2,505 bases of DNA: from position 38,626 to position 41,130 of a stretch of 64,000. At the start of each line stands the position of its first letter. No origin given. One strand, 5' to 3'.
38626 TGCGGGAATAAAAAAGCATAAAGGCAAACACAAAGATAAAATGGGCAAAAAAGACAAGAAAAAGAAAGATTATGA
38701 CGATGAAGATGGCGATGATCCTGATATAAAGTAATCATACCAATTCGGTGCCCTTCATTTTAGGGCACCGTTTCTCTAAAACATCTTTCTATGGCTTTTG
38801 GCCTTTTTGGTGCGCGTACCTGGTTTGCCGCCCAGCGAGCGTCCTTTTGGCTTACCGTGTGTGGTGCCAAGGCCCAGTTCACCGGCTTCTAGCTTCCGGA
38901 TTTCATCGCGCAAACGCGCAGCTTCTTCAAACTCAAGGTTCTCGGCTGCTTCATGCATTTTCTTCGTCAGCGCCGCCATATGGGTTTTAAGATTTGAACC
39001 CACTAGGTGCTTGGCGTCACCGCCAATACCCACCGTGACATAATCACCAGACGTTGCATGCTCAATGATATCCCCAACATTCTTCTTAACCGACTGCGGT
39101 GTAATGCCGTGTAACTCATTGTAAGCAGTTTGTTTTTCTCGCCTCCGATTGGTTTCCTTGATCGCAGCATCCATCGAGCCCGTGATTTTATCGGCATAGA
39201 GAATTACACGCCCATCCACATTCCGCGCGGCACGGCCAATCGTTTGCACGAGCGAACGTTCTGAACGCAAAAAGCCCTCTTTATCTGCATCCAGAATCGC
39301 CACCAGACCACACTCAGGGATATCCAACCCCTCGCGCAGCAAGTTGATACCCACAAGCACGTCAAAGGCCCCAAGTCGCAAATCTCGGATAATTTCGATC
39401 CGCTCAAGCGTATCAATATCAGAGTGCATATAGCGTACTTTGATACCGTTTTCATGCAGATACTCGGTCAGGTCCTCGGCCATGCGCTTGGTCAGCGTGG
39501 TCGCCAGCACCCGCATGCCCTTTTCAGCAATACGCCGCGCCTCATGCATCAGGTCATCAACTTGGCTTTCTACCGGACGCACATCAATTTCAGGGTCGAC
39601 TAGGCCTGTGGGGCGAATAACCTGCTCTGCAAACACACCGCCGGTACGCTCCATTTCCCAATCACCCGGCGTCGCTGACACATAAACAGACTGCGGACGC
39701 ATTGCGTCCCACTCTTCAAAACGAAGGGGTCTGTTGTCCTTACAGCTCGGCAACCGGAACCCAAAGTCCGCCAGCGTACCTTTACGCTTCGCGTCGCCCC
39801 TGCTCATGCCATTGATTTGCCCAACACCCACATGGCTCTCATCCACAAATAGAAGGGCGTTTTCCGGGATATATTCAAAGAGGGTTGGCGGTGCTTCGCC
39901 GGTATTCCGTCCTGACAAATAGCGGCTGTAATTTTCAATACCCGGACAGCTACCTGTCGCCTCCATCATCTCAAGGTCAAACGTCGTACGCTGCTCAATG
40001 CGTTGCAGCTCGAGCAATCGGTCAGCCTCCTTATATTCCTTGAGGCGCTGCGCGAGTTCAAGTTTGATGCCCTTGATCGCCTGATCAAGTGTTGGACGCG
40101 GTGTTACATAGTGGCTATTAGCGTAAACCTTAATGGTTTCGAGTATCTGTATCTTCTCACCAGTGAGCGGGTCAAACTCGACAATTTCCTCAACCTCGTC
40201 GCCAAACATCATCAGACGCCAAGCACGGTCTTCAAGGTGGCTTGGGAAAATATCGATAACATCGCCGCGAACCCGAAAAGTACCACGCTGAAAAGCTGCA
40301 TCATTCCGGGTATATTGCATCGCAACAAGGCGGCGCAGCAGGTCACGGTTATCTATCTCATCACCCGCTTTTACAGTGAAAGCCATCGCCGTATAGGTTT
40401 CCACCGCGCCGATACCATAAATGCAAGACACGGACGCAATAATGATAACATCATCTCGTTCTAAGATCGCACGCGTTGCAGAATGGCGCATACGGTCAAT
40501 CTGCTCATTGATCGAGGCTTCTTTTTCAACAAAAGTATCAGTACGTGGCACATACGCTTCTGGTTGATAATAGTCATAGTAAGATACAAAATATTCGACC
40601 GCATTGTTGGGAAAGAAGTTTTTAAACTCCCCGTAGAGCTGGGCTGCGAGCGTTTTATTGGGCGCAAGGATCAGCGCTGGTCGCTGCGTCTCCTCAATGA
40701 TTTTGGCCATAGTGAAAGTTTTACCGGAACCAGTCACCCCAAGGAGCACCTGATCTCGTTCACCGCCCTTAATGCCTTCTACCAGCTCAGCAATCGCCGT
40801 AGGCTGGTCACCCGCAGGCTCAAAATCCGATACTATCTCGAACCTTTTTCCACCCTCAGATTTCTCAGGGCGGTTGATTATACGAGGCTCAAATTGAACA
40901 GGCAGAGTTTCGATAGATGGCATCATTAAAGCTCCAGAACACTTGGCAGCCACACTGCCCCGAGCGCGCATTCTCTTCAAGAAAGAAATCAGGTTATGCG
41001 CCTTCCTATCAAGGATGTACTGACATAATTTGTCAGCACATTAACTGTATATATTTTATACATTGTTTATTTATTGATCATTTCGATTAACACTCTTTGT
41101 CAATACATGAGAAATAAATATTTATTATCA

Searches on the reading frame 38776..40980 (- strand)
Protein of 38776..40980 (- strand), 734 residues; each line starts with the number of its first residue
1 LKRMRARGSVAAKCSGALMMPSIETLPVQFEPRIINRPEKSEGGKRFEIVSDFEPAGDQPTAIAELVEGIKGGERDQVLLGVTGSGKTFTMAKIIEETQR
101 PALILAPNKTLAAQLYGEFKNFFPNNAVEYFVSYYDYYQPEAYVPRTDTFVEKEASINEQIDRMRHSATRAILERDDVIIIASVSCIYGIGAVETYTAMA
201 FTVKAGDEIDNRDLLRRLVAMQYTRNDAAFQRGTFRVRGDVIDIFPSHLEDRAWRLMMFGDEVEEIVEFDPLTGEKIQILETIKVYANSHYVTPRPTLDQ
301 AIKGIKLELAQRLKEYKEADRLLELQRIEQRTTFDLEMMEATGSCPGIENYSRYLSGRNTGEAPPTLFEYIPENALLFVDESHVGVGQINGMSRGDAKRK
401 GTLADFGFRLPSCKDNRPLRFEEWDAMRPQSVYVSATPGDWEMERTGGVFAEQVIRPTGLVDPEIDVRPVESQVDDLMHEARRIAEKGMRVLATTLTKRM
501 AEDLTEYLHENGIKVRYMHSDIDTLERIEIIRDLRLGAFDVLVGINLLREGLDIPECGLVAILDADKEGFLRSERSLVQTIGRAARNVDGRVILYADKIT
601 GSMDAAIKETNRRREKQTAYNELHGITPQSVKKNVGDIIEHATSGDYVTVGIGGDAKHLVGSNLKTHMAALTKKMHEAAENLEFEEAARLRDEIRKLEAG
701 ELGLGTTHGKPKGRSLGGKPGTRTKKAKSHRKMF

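Call 6: search_protein_families(library=pfam, proteins=[window:38776-40980:-])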
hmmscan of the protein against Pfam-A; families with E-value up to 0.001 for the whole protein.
window:38776-40980:- (734 aa): 7 families
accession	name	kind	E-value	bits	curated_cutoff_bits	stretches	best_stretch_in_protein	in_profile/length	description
PF17757.6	UvrB_inter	-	4.1e-33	113.8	22.9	1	202-291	2-91/91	UvrB interaction domain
PF12344.14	UvrB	-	2.5e-23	82.1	27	1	594-635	1-42/43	Ultra-violet resistance protein B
PF00271.37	Helicase_C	-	3.9e-19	69.4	23.5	1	484-587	11-109/110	Helicase conserved C-terminal domain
PF04851.21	ResIII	-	3.8e-13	50.1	22.5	1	55-180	4-130/164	Type III restriction enzyme, res subunit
PF02151.25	UVR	-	8.6e-11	41.7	21.5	1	670-699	6-35/36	UvrB/uvrC motif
PF00270.35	DEAD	-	2e-07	31.4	26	1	59-127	4-73/167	DEAD/DEAH box helicase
PF13604.12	AAA_30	-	0.00035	20.8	27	0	71-118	15-65/191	AAA domain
